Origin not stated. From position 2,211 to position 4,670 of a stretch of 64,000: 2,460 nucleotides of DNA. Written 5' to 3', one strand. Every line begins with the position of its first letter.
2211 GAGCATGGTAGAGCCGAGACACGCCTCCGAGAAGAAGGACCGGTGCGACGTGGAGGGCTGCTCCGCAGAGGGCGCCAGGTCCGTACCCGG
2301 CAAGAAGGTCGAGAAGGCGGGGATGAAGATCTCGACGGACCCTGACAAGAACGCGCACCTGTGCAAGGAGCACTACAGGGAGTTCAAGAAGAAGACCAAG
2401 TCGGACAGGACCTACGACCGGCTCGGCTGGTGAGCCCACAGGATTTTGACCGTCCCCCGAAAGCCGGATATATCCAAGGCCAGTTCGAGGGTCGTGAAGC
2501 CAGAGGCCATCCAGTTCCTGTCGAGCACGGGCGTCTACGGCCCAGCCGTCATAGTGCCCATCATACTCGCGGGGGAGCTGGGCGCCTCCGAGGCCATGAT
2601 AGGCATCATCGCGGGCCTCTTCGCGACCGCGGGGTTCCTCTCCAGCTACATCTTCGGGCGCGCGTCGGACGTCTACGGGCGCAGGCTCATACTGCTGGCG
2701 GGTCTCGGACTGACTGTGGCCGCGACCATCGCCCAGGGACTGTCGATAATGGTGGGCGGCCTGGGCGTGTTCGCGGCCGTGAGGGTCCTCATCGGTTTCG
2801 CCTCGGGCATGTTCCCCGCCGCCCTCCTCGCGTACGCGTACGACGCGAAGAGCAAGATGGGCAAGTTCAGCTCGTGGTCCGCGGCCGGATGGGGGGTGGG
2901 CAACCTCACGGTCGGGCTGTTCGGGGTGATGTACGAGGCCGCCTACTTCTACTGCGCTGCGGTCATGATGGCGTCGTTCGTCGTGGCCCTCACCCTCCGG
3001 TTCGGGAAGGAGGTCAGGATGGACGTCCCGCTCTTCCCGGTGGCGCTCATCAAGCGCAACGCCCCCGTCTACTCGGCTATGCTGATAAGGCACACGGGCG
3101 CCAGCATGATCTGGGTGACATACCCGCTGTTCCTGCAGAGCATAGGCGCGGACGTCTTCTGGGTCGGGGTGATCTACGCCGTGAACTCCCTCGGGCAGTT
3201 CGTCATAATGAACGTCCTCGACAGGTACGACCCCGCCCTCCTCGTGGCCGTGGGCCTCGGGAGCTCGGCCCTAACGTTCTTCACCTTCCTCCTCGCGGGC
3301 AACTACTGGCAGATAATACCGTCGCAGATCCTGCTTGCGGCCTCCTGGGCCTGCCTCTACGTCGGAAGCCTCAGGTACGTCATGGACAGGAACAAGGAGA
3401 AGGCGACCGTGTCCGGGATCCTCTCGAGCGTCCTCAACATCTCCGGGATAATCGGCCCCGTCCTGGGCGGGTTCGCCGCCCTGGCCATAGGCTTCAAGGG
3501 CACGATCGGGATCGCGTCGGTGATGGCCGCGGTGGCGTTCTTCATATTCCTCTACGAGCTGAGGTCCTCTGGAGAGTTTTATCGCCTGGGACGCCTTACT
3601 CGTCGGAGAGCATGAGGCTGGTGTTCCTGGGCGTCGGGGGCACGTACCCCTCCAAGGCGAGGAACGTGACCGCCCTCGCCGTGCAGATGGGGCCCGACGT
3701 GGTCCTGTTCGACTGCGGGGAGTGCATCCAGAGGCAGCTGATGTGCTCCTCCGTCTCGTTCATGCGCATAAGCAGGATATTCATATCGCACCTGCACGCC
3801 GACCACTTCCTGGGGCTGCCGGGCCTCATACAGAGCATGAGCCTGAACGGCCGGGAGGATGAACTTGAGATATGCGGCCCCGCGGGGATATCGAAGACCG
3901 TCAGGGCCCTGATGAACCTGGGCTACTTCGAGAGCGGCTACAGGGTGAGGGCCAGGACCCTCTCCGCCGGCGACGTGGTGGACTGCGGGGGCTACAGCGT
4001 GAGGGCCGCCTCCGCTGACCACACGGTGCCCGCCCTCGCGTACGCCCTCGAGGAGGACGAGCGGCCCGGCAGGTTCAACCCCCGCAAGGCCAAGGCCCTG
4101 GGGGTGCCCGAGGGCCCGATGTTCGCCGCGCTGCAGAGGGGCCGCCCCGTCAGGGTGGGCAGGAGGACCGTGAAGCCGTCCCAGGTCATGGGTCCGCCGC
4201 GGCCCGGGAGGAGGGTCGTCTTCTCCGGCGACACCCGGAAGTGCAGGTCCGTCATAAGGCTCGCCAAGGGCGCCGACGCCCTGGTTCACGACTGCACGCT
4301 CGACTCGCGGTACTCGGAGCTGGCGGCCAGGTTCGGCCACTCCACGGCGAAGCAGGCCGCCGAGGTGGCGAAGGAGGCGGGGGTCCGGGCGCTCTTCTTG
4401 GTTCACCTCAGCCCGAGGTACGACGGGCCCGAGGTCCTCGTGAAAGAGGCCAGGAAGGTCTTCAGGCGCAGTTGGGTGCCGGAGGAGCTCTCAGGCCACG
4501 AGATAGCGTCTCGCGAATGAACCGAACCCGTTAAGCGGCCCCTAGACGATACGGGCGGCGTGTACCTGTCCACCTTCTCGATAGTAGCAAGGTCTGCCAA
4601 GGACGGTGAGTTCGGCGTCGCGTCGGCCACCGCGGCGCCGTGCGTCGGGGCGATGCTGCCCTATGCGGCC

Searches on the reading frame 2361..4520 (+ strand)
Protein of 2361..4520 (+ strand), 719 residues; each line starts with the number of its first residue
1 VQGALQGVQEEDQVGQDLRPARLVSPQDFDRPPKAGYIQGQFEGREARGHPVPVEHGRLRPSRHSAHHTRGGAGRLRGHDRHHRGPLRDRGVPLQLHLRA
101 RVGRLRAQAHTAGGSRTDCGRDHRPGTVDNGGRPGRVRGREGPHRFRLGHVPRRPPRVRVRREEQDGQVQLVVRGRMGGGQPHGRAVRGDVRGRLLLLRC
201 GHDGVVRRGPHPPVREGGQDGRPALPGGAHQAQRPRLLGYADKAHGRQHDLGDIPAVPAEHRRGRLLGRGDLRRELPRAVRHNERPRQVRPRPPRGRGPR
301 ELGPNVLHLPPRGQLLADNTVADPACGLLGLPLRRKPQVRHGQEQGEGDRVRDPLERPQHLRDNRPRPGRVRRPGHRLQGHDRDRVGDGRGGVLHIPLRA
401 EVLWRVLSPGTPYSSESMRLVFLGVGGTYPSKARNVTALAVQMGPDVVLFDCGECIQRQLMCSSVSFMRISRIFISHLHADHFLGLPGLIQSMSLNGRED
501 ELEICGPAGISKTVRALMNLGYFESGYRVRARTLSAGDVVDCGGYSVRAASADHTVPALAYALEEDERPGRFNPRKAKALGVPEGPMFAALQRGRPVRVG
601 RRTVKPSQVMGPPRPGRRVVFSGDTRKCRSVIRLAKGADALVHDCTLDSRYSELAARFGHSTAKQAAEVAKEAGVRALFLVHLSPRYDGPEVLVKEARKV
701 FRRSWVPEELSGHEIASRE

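Call 76: search_protein_families(library=pfam, proteins=[window:2361-4520:+], max_evalue=0.00001)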
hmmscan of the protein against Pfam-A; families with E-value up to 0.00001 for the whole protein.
window:2361-4520:+ (719 aa): 2 families
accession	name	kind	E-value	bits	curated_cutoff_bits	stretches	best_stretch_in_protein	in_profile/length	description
PF12706.13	Lactamase_B_2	-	8.6e-20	71.6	27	2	448-558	3-116/200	Beta-lactamase superfamily domain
PF00753.33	Lactamase_B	-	5.1e-08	33.5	22.7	0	444-491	14-65/196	Metallo-beta-lactamase superfamily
